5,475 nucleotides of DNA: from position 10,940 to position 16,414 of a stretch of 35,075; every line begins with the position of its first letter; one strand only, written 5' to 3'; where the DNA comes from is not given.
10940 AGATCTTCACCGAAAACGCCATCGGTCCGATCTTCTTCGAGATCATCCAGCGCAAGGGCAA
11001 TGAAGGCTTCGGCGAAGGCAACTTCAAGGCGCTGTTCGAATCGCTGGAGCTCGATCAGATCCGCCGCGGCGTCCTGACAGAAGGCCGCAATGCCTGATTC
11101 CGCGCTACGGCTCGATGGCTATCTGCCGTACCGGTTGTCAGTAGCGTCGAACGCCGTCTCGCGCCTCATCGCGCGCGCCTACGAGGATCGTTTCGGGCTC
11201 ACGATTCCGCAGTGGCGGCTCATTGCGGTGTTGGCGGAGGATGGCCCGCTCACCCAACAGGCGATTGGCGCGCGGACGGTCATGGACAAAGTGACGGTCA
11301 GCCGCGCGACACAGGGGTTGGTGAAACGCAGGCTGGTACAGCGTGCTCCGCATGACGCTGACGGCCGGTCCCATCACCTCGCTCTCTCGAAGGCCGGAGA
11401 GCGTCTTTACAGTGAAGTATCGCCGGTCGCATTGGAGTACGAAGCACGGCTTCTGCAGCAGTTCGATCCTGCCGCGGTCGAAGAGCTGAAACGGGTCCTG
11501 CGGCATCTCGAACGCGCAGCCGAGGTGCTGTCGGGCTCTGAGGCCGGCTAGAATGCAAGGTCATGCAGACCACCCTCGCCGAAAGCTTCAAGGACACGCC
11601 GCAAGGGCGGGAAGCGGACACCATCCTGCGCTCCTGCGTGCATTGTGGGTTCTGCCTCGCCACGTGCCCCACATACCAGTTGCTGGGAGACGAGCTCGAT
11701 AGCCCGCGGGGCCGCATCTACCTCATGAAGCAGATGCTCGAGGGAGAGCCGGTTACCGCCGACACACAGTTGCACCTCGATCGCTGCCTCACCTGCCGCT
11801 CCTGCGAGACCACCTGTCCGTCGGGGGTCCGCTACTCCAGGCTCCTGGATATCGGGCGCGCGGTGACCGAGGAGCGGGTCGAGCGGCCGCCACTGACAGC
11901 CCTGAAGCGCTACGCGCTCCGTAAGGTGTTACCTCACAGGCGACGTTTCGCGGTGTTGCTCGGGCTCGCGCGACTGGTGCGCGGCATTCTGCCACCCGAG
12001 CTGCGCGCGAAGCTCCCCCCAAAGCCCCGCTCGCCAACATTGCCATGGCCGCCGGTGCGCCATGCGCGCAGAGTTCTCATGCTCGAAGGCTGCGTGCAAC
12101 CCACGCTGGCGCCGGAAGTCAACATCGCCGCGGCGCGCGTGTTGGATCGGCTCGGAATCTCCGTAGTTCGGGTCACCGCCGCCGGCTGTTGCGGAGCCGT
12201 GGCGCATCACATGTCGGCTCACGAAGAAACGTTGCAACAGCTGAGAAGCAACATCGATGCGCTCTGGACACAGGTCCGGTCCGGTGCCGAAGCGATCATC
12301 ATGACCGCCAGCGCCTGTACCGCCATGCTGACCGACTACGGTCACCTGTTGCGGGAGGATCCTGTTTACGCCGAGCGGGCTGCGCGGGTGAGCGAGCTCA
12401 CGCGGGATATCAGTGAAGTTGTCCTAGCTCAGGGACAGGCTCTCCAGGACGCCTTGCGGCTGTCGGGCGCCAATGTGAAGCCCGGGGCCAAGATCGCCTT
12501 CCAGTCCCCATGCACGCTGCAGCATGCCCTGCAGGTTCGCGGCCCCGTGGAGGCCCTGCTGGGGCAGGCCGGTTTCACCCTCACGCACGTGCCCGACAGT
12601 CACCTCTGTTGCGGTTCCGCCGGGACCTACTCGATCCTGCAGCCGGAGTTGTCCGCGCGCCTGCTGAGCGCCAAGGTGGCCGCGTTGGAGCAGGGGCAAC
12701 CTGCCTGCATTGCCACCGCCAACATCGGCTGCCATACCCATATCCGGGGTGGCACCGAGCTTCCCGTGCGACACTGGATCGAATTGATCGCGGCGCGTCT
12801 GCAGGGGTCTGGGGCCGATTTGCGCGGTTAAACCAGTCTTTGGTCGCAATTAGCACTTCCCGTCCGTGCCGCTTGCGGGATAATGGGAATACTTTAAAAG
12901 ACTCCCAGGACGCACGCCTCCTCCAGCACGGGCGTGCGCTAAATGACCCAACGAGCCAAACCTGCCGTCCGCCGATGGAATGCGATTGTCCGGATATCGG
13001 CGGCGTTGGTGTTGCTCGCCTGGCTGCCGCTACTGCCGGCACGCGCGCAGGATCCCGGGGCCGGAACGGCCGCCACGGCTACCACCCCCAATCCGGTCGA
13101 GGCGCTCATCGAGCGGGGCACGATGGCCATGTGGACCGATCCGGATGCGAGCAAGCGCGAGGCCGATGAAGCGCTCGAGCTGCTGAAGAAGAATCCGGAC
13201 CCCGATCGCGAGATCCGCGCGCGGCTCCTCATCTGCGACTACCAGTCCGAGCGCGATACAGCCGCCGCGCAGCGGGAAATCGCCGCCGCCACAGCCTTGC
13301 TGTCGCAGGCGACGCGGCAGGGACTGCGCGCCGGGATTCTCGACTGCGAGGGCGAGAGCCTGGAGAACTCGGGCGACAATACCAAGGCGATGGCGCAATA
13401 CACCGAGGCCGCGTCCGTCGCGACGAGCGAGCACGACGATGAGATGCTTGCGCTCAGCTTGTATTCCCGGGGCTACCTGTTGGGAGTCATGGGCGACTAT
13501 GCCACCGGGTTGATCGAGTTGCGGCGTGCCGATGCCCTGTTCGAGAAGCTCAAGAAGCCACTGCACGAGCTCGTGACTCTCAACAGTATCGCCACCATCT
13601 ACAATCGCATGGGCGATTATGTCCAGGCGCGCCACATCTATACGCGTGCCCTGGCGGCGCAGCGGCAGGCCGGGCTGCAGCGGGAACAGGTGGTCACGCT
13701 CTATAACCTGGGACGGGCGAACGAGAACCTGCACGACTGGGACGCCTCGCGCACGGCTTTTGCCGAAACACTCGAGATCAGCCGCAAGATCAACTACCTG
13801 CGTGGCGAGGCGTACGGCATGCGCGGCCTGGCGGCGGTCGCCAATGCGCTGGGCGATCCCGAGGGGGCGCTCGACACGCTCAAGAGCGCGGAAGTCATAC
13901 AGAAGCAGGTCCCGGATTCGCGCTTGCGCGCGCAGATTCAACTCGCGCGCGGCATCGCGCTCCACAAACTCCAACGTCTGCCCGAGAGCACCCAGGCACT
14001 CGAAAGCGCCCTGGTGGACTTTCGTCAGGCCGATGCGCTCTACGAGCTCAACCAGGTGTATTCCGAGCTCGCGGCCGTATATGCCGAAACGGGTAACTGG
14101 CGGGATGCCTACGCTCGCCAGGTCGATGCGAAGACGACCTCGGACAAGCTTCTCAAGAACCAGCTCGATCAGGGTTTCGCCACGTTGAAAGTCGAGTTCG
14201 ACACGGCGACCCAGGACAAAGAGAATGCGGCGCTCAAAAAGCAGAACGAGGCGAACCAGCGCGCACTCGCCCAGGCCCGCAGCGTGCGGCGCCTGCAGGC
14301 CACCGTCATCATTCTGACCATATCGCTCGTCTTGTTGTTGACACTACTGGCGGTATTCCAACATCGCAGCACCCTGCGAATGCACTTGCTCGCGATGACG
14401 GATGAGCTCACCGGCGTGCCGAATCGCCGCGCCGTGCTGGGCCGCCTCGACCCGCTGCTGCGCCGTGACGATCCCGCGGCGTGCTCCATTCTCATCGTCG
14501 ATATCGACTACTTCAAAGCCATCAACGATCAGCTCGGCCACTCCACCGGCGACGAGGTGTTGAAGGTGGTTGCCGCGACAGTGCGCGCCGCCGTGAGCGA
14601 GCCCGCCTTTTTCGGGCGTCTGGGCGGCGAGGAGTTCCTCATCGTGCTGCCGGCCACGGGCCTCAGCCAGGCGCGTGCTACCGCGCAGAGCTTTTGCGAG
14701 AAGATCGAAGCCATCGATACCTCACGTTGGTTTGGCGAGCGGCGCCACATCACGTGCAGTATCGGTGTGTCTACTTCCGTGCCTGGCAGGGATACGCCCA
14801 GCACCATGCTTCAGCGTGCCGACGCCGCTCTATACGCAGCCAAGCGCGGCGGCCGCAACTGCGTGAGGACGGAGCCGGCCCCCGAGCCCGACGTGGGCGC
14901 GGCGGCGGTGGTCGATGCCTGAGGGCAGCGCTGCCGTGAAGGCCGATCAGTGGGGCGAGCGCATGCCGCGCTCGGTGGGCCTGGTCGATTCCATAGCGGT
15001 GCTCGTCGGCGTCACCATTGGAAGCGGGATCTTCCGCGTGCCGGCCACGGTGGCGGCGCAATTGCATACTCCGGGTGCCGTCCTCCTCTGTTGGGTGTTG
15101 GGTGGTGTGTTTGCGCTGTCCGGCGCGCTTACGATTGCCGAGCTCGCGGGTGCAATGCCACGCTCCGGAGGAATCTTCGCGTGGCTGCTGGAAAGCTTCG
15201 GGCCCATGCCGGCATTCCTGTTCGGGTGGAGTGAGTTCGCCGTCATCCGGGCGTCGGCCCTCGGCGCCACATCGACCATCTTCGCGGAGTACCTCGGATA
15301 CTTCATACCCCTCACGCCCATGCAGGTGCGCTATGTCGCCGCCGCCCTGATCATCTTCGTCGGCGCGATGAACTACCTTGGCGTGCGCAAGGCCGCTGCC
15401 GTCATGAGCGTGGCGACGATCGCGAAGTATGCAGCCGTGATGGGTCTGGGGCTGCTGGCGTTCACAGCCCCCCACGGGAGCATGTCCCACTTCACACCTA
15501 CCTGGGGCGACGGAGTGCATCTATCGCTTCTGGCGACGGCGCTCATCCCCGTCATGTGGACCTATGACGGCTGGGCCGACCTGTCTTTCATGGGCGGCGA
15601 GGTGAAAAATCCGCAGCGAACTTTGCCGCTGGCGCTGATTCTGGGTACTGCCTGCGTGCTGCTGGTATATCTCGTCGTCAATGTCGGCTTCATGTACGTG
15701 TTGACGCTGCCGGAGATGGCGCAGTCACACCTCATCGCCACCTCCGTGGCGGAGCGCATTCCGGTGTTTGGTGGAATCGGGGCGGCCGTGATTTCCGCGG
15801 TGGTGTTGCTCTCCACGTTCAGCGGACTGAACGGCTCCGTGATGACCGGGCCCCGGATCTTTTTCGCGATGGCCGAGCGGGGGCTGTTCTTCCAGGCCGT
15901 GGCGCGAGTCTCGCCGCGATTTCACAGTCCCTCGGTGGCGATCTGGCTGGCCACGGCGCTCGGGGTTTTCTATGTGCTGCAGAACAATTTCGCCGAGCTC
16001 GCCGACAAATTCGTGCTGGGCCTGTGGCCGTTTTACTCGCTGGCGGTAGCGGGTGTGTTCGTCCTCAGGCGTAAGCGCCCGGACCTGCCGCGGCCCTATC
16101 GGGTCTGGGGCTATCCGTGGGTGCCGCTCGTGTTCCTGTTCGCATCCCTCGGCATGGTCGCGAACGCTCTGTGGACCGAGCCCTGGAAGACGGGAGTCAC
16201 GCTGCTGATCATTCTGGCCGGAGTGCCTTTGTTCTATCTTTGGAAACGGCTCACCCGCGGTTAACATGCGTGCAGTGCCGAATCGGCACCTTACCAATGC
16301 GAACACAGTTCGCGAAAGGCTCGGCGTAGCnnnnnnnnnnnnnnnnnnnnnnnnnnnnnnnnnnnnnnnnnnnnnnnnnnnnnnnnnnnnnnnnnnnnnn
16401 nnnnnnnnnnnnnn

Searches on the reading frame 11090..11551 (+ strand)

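Call 14: search_protein_families(library=pfam, proteins=[window:11090-11551:+])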
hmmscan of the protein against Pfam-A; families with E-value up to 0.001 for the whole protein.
window:11090-11551:+ (153 aa): 5 families
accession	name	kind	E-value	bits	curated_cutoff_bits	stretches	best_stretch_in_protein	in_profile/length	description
PF12802.13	MarR_2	-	5.8e-17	62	27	1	35-94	1-61/61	MarR family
PF01047.28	MarR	-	1.1e-10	41.7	24.6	1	37-94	1-58/59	MarR family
PF13463.12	HTH_27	-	3.6e-07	30.8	22.2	1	37-103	1-68/68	Winged helix DNA-binding domain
PF25213.1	HVO_A0261_N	-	5.4e-05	23.4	35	1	43-109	15-73/86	HVO_A0261 N-terminal domain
PF09339.16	HTH_IclR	-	0.00055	20.1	22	1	46-86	10-51/52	IclR helix-turn-helix domain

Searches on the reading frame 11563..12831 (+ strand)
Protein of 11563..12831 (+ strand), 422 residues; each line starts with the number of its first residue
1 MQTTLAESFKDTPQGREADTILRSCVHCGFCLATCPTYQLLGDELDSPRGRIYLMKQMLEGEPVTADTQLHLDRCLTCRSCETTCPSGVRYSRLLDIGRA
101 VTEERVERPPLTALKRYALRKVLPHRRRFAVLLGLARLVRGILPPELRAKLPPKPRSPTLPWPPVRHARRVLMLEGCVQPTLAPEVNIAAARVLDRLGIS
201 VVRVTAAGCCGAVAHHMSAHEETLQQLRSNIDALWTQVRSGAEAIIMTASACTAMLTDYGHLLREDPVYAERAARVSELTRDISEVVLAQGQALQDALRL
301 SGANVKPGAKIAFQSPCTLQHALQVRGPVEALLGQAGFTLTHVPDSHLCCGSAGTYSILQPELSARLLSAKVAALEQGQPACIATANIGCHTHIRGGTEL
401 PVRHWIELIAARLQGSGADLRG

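Call 57: search_protein_families(library=pfam, proteins=[window:11563-12831:+], max_evalue=0.00001)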
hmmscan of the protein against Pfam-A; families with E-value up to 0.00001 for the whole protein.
window:11563-12831:+ (422 aa): 9 families
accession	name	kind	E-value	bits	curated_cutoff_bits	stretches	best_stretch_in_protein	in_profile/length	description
PF02754.22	CCG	-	1.2e-25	89.8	20.6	2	171-256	1-84/85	Cysteine-rich domain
PF13183.11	Fer4_8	-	2.5e-12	47.6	27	1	22-89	2-68/68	4Fe-4S dicluster domain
PF12838.12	Fer4_7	-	5.6e-11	43.2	27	1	24-89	1-52/52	4Fe-4S dicluster domain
PF13534.11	Fer4_17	-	1.8e-10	41.7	22.2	1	24-89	1-60/61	4Fe-4S dicluster domain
PF13484.11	Fer4_16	-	1.7e-07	32.3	30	1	25-87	2-65/66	4Fe-4S double cluster binding domain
PF13187.11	Fer4_9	-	5.8e-07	29.9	27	0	64-88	26-50/52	4Fe-4S dicluster domain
PF13237.11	Fer4_10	-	1.1e-06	28.9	25.5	0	23-86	7-53/53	4Fe-4S dicluster domain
PF12837.12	Fer4_6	-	1.2e-06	28.7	25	0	24-38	8-22/24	4Fe-4S binding domain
PF00037.32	Fer4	-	3.4e-06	27.1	21.1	0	71-89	4-22/24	4Fe-4S binding domain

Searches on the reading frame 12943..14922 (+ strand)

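Call 57: search_protein_families(library=pfam, proteins=[window:12943-14922:+], max_evalue=0.00001)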
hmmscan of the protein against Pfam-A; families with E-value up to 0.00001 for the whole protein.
window:12943-14922:+ (659 aa): 5 families
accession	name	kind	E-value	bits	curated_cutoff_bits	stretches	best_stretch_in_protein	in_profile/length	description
PF00990.26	GGDEF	-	9.5e-40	136.4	23.8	1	484-639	1-160/161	Diguanylate cyclase, GGDEF domain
PF13424.12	TPR_12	-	8e-24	84.1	30.1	3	211-282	4-77/77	Tetratricopeptide repeat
PF07719.23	TPR_2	-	2.2e-09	37.1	27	0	252-280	3-31/34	Tetratricopeptide repeat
PF00515.34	TPR_1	-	3.8e-08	33.3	27.8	0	212-238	3-29/34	Tetratricopeptide repeat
PF17874.7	TPR_MalT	-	4.7e-06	26.6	45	0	160-389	29-259/336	MalT-like TPR region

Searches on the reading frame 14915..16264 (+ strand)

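Call 57: search_protein_families(library=pfam, proteins=[window:14915-16264:+], max_evalue=0.00001)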
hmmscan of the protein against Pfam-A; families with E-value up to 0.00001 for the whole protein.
window:14915-16264:+ (449 aa): 2 families
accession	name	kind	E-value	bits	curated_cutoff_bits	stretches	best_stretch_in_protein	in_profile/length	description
PF13520.12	AA_permease_2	-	1.6e-52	179.3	27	1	22-427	2-414/427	Amino acid permease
PF00324.27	AA_permease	-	3.4e-22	79.2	24.6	1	29-367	5-359/470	Amino acid permease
